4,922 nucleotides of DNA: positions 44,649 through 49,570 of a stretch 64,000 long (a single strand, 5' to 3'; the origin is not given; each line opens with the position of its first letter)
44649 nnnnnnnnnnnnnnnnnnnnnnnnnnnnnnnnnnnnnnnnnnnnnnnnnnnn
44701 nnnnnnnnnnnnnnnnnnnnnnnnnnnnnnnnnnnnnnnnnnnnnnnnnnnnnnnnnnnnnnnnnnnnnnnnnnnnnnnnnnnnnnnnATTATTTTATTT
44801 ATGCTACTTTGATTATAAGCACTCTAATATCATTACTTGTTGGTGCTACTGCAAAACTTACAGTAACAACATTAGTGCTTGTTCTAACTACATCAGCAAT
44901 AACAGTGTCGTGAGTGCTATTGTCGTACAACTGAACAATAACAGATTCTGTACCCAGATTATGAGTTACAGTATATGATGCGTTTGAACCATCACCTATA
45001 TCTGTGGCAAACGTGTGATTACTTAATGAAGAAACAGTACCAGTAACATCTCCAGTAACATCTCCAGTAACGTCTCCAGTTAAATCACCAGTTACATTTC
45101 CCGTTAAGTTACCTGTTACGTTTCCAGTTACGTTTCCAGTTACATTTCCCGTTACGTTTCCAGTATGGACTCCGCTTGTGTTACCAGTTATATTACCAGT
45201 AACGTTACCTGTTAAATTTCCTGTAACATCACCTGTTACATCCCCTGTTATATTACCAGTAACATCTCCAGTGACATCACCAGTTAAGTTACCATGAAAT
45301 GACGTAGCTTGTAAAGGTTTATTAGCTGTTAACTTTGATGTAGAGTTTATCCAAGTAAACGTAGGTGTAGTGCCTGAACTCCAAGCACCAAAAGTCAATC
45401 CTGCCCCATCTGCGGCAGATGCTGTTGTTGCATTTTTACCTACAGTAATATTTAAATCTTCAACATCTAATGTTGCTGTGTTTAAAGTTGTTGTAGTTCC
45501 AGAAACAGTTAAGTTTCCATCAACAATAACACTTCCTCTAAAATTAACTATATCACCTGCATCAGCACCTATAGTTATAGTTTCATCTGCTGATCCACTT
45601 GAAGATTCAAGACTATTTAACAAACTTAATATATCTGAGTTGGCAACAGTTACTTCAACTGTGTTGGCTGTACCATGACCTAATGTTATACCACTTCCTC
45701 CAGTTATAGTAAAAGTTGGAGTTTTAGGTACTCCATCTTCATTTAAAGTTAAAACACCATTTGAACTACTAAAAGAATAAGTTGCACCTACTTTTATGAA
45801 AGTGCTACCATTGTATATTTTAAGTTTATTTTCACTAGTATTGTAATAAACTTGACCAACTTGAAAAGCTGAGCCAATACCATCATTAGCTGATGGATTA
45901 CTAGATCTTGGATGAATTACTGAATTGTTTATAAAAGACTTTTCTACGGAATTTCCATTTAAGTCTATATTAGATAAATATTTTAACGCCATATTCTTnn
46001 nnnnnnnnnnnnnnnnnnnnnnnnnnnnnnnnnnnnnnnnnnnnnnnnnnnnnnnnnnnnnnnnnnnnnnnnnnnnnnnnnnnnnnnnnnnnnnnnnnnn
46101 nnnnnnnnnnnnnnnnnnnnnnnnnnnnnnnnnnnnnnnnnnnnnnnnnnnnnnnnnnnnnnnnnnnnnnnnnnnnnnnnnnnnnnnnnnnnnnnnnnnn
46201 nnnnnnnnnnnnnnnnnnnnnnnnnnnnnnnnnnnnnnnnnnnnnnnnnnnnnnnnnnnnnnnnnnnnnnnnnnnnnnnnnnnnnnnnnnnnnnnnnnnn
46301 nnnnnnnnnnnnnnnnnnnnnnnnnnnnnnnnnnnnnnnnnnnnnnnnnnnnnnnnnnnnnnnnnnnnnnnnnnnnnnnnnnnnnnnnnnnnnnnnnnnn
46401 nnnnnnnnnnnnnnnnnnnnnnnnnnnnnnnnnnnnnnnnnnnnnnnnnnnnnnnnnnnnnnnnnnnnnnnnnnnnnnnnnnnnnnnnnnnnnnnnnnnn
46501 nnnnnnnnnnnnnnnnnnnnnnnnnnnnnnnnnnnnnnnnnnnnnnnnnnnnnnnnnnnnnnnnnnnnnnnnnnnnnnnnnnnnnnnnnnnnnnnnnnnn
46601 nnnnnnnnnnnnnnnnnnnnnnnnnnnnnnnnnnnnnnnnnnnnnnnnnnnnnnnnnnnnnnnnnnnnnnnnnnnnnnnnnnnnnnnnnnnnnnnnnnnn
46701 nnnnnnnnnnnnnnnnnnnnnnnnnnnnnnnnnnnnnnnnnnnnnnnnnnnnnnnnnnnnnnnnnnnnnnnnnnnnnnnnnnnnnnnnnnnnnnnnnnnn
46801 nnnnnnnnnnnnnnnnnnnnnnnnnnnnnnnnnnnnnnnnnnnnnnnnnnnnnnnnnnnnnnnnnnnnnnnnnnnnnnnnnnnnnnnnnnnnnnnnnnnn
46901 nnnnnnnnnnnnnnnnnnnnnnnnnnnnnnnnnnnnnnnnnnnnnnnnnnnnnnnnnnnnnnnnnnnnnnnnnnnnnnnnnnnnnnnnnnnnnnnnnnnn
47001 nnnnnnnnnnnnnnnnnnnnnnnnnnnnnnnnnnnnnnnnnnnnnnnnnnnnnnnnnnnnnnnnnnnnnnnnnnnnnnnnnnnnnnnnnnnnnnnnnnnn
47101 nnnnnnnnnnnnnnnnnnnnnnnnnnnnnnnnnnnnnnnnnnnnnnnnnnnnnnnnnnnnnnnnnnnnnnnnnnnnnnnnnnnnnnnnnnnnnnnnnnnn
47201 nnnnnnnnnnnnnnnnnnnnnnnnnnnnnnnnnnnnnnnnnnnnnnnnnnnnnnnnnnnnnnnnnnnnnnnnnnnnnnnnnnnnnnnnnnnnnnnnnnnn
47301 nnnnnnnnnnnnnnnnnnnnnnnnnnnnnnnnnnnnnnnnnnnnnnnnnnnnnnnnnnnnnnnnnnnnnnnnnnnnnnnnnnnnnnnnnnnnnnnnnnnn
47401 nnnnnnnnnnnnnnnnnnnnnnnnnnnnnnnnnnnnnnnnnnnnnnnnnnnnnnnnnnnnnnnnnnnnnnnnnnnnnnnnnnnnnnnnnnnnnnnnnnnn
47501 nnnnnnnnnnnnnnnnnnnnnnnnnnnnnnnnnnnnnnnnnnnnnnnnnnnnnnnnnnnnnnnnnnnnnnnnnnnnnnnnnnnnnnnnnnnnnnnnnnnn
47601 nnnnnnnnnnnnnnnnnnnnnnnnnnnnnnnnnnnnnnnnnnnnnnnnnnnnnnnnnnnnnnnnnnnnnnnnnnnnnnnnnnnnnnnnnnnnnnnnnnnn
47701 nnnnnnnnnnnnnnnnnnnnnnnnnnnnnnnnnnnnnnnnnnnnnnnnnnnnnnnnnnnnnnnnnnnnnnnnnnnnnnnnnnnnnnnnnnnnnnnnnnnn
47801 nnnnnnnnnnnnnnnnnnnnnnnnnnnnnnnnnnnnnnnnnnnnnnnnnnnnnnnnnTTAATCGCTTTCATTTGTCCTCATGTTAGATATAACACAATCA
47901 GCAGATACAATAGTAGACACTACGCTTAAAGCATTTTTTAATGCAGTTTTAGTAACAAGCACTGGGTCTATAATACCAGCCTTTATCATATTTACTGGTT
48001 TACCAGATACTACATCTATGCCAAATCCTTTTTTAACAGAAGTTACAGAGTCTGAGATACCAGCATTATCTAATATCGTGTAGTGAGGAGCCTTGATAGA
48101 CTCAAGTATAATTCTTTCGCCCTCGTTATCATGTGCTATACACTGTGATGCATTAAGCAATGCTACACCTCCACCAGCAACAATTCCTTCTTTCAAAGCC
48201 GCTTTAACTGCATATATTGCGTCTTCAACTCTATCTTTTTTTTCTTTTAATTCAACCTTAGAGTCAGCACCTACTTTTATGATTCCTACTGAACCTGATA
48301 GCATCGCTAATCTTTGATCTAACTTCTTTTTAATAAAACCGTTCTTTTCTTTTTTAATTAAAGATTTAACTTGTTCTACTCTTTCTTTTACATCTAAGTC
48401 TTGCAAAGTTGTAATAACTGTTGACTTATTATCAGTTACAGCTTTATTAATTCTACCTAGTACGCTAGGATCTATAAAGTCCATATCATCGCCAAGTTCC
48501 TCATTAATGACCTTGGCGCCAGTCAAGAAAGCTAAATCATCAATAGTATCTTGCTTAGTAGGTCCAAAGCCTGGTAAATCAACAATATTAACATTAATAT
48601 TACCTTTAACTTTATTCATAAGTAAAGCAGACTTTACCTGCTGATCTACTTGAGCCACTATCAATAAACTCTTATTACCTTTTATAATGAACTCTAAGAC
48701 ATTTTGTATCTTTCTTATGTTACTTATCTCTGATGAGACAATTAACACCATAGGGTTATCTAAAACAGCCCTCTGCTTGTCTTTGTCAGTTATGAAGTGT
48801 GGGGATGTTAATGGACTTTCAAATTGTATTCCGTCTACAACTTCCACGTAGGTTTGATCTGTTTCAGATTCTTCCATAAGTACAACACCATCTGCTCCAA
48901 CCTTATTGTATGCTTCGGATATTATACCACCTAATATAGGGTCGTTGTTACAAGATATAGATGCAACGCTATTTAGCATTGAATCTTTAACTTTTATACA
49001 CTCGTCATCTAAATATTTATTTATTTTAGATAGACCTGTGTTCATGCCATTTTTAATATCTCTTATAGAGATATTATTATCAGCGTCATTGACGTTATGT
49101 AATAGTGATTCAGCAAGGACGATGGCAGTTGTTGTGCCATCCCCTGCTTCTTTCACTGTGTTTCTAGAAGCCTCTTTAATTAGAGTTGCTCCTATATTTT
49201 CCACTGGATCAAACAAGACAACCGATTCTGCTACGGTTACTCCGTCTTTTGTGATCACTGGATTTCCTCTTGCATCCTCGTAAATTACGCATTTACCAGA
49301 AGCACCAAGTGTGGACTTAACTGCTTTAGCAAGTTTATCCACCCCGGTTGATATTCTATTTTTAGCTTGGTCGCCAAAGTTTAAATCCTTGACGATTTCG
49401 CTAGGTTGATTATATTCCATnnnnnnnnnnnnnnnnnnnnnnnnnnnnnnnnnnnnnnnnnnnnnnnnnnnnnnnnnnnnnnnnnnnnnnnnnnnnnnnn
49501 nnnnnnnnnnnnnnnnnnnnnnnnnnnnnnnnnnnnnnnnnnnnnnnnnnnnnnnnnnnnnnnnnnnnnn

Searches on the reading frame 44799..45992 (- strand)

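Call 69: search_protein_families(library=phrogs, proteins=[window:44799-45992:-], max_evalue=0.001)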
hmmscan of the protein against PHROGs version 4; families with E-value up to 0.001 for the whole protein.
window:44799-45992:- (397 aa): 11 families
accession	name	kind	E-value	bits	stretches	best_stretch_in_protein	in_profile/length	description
phrog_8309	-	unknown function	7.3e-17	62.5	1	5-394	3-311/312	-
phrog_16122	-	head and packaging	3.6e-10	40.4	1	327-392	456-521/526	virion structural protein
phrog_2647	-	head and packaging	3.8e-10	40.4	1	276-394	219-335/336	head decoration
phrog_27448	-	unknown function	6.5e-10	40.1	1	303-394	102-194/195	-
phrog_38707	-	unknown function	8.8e-09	35.5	1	324-393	603-673/675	-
phrog_30742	-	tail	3.2e-08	32.7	2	247-301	477-527/1029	tail fiber protein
phrog_430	-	tail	9.8e-08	31.8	1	138-343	378-545/868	baseplate hub subunit and tail lysozyme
phrog_30158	-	unknown function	1.9e-07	30.9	1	104-225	299-424/779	-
phrog_2824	-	head and packaging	1.5e-05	24.1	1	271-394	1031-1150/1151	virion structural protein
phrog_36132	-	unknown function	2.7e-05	24.6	1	96-208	26-140/338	-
phrog_21918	-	unknown function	0.00032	21.2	1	338-383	74-119/200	-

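Call 70: search_protein_families(library=pfam, proteins=[window:44799-45992:-], max_evalue=0.001)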
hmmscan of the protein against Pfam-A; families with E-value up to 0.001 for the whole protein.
window:44799-45992:- (397 aa): 0 families

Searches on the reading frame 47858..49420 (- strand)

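Call 14: search_protein_families(library=phrogs, proteins=[window:47858-49420:-], max_evalue=0.001)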
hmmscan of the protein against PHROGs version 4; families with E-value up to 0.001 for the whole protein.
window:47858-49420:- (520 aa): 1 family
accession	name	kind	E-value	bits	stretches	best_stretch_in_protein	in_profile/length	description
phrog_5725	-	other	1.5e-131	440.6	1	10-518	4-538/540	chaperonin groEL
